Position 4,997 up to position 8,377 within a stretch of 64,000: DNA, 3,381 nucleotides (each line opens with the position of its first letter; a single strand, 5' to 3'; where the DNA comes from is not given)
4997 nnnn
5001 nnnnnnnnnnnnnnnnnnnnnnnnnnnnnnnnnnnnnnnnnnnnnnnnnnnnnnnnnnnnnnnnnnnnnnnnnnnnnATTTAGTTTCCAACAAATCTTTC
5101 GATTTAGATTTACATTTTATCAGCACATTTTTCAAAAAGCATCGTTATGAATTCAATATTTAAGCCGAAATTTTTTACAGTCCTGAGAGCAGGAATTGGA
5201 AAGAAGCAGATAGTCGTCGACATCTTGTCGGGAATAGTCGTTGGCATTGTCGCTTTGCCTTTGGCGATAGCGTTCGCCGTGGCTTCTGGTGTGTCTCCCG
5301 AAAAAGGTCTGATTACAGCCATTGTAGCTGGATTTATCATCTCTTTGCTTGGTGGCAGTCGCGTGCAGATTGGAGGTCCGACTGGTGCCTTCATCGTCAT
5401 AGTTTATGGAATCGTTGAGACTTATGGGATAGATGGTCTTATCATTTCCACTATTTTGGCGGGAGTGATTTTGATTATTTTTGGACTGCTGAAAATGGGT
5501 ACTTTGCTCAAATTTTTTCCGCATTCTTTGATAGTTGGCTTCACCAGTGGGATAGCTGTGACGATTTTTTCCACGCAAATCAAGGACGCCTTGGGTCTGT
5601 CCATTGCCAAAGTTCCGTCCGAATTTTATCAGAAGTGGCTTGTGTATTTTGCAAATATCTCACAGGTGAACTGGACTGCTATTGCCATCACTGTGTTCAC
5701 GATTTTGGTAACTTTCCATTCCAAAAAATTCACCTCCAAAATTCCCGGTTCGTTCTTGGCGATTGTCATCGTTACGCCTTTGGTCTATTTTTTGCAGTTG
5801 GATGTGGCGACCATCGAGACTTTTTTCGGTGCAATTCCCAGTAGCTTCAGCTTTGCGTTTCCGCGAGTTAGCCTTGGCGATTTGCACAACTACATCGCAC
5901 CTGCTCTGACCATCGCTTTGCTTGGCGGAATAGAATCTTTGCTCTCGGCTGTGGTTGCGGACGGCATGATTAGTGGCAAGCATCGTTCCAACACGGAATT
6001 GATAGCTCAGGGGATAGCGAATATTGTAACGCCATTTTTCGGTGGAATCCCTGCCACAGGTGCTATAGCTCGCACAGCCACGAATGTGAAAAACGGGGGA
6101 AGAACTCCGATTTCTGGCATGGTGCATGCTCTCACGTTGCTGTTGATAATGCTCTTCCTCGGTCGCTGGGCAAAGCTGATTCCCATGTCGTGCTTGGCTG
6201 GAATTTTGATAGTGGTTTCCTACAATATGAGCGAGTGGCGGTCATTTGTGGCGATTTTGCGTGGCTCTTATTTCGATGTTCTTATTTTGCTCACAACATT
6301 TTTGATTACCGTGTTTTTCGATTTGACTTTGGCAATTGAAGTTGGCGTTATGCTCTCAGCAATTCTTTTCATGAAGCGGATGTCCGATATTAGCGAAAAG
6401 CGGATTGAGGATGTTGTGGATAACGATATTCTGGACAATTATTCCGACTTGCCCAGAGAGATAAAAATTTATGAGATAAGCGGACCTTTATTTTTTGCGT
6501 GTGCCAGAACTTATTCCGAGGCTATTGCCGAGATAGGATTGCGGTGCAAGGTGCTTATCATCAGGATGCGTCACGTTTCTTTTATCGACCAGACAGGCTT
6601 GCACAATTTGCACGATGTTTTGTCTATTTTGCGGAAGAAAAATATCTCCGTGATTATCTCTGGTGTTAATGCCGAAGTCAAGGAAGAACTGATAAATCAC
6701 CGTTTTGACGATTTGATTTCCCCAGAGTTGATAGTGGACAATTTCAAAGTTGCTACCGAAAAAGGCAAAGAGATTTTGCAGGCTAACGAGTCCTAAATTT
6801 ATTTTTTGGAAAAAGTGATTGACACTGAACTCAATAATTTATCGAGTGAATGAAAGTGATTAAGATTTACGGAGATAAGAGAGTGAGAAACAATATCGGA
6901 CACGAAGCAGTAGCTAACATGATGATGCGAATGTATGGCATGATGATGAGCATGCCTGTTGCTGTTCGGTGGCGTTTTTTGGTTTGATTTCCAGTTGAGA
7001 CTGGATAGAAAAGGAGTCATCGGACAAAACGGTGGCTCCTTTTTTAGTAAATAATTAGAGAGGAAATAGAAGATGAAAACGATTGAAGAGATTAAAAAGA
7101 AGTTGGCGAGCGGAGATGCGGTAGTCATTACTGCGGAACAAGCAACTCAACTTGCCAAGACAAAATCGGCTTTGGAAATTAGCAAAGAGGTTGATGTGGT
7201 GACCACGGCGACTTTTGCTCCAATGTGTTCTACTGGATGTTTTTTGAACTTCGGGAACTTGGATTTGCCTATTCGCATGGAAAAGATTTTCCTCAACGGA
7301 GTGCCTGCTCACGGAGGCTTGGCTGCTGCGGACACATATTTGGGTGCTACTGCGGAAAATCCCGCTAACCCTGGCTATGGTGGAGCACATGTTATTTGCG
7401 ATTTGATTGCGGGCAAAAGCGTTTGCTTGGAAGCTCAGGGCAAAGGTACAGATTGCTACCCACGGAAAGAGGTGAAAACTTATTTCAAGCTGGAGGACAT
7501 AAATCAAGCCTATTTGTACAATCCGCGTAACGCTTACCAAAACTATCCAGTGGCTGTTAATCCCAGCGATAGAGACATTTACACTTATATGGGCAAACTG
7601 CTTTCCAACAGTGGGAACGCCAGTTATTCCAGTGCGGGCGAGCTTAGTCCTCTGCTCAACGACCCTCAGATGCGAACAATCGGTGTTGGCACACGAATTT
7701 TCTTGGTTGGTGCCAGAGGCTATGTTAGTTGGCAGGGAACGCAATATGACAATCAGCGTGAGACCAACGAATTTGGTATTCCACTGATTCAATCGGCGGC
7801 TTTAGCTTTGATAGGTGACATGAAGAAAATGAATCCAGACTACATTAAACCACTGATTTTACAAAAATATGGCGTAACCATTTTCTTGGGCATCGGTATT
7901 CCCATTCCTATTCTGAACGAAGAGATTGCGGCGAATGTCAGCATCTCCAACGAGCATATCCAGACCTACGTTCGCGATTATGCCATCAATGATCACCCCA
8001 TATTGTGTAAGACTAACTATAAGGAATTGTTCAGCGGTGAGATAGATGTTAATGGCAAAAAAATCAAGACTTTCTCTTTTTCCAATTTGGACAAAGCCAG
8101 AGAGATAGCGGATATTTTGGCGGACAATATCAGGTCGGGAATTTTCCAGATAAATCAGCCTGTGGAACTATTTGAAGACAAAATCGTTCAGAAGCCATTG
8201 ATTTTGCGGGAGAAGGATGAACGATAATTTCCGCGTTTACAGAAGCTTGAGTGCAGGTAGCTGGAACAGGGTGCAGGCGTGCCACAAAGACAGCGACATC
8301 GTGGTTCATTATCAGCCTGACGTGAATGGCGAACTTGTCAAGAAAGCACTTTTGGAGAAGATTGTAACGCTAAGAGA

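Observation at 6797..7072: Candidate methionine-codon leader peptide attenuator upstream of a homocysteine/methionine operon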

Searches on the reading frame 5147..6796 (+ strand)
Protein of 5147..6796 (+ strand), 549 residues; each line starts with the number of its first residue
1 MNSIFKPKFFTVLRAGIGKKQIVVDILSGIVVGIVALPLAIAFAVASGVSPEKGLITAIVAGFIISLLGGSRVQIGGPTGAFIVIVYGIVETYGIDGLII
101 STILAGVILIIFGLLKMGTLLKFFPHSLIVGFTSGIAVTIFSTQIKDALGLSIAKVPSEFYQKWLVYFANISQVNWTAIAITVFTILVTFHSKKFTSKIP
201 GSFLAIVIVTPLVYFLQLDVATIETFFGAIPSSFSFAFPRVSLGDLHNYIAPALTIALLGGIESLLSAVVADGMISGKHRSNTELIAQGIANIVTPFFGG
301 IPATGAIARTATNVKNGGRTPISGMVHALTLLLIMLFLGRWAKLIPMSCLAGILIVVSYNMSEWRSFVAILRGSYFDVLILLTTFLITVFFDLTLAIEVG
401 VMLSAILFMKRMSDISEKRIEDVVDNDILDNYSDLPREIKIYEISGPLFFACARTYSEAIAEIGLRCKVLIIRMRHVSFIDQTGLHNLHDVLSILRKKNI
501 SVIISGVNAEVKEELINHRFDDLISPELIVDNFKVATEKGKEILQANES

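Call 6: search_protein_families(library=pfam, proteins=[window:5147-6796:+])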
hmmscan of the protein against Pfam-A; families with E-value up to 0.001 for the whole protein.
window:5147-6796:+ (549 aa): 3 families
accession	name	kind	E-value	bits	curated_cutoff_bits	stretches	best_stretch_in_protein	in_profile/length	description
PF00916.26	Sulfate_transp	-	7.5e-84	282.1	23.2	1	25-384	4-380/380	Sulfate permease family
PF01740.26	STAS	-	4.3e-14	52.6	22.6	1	438-524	9-97/106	STAS domain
PF16983.11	MFS_MOT1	-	3e-06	28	30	1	262-360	10-110/111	Molybdate transporter of MFS superfamily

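Call 70: search_protein_families(library=ncbifam, proteins=[window:5147-6796:+])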
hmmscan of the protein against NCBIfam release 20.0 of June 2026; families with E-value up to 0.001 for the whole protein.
window:5147-6796:+ (549 aa): 4 families
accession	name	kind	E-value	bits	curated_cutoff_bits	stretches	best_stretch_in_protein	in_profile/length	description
NF008660.1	PRK11660.1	equivalog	9.6e-141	469.9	614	2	243-522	275-547/572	C4-dicarboxylic acid transporter DauA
TIGR00815.1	sulP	subfamily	1.3e-108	363.9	380.45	1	21-533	13-562/565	sulfate permease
NF050096.1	BicarbTportBicA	equivalog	3.3e-75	253.7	880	1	20-533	10-536/547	bicarbonate transporter BicA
TIGR00377.1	ant_ant_sig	superfamily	0.00043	20.1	53.45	1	462-524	39-100/108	anti-sigma factor antagonist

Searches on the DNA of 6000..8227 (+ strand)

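Call 3: search_rna_families(source=window, start=6000, end=8000, threshold=evalue, max_evalue=10, show_alignments=5)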
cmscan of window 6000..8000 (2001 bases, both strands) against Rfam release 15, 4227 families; matches with E-value up to 10: 1.
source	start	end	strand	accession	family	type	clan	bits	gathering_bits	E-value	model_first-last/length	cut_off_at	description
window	6983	7049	+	RF04313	aspC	Cis-reg;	-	19.4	100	8.7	1-124/124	no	aspC ncRNA motif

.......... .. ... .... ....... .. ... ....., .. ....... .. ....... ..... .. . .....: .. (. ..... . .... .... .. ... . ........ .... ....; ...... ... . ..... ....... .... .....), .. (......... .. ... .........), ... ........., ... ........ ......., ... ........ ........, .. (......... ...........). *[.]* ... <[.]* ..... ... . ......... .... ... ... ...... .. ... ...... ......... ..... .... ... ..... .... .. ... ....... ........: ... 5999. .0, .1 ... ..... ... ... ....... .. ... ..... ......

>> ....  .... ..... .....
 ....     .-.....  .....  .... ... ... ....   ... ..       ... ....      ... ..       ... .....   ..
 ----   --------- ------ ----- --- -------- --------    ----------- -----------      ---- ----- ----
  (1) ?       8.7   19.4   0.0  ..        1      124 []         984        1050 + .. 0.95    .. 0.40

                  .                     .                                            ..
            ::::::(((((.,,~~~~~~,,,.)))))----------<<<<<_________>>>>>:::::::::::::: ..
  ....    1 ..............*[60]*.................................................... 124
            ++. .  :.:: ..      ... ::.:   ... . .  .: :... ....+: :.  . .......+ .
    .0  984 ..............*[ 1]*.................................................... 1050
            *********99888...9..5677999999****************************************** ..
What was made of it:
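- On T-box leader: There is no hit at E<=10 (call 3).
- Closest known: SAM-I. Different: The window's leader has no match to any SAM class (call 3) and would report Met-tRNA charging instead.
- No Rfam model hits the region, even at E<=10 (call 3).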

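Call 34: search_rna_families(sources=[L009, L010, L011, L052, L053, L054, L055, L004, L007], threshold=gathering)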
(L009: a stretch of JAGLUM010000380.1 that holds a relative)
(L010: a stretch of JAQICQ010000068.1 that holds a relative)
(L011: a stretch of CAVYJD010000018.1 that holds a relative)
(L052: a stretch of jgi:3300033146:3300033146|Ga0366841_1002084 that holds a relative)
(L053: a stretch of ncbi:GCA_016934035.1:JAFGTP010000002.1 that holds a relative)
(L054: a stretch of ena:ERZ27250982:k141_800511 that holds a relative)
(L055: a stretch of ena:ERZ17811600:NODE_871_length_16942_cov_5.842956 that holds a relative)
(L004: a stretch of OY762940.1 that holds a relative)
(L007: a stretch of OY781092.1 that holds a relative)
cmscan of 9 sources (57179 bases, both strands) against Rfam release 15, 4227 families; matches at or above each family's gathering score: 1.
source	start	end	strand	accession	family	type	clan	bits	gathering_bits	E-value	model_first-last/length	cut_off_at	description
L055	2152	2256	+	RF00162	SAM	Cis-reg; riboswitch;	CL00012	68.5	44.4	6.4e-14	1-108/108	no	SAM riboswitch aptamer (S box leader)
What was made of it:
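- On SAM riboswitches (SAM-I/IV, II/V, III, VI, SAM-SAH) and SAH riboswitch: The same scan does find SAM-I in L055 at 68.5 bits (call 34).
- Closest known: SAM-I. Same: It is actually present upstream of a DUF39 operon in L055 (call 34).
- (11) L055 has a SAM-I riboswitch at the equivalent place, so this position is a usual site of Met-pathway attenuation (call 34). A SAM-I riboswitch occupies this position in L055 (call 34).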

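Call 39: search_rna_families(sources=[L056, L057, L058, L005, L006, L008, L050, L051], threshold=gathering)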
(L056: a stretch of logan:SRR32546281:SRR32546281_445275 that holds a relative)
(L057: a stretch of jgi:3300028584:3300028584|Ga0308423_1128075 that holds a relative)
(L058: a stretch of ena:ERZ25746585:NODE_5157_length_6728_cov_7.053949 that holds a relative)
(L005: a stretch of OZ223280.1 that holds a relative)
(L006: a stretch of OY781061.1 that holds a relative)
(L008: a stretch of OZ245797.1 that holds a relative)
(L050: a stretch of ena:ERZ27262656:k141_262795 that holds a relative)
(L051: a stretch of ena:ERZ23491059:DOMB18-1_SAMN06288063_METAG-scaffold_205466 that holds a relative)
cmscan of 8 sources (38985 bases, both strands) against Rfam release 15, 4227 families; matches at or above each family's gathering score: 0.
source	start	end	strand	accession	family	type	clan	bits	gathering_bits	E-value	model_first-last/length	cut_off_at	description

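Call 62: search_rna_families(sources=[L059, L060], threshold=gathering)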
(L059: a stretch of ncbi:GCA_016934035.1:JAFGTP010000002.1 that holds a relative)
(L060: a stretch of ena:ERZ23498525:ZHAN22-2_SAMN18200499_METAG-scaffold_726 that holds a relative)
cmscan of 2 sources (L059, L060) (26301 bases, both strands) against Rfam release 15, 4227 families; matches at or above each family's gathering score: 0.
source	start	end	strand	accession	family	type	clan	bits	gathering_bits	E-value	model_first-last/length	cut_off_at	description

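Call 85: search_rna_families(sources=[L052, L057, L058, L050, L051], threshold=evalue, max_evalue=1)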
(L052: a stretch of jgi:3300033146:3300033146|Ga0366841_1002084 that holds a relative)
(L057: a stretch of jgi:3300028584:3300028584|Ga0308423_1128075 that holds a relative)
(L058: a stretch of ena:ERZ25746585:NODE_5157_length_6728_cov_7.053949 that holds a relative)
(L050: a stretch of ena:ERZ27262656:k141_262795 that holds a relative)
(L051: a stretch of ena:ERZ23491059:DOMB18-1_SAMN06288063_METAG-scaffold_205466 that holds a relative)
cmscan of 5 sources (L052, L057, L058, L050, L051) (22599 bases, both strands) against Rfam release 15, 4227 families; matches with E-value up to 1: 3.
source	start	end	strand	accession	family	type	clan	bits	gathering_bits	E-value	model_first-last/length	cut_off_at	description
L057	816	930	+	RF00506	Thr_leader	Cis-reg; leader;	-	30.8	55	0.031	1-118/118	no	Threonine operon leader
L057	864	931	+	RF01772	rnk_pseudo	Cis-reg; leader;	-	26.7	55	0.88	1-108/108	no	Pseudomonas rnk leader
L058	1037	1110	-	RF02901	AaHKsRNA41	Gene; sRNA;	-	21.1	97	0.51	1-187/187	no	Aggregatibacter sRNA 41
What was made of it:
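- On Rfam amino-acid leader families (Thr_leader, His_leader, Leu_leader, Trp_leader, Phe_leader): The only related result is a sub-threshold Thr_leader match (30.8 bits against a gathering score of 55) on the unrelated L057 leader (call 85).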

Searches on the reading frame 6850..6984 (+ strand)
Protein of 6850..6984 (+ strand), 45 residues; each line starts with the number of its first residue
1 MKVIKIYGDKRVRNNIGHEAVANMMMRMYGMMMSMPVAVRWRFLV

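Call 13: find_homologous_proteins(query=window:6850-6984:+, max_evalue=10)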
Query seq(45 aa): no candidate shares three 5-residue words with the query. No homologue found.
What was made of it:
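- The protein search found no homologues (call 13).
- Tried and rejected: (1) A protein homology search with the 45-aa peptide found no candidates (call 13).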
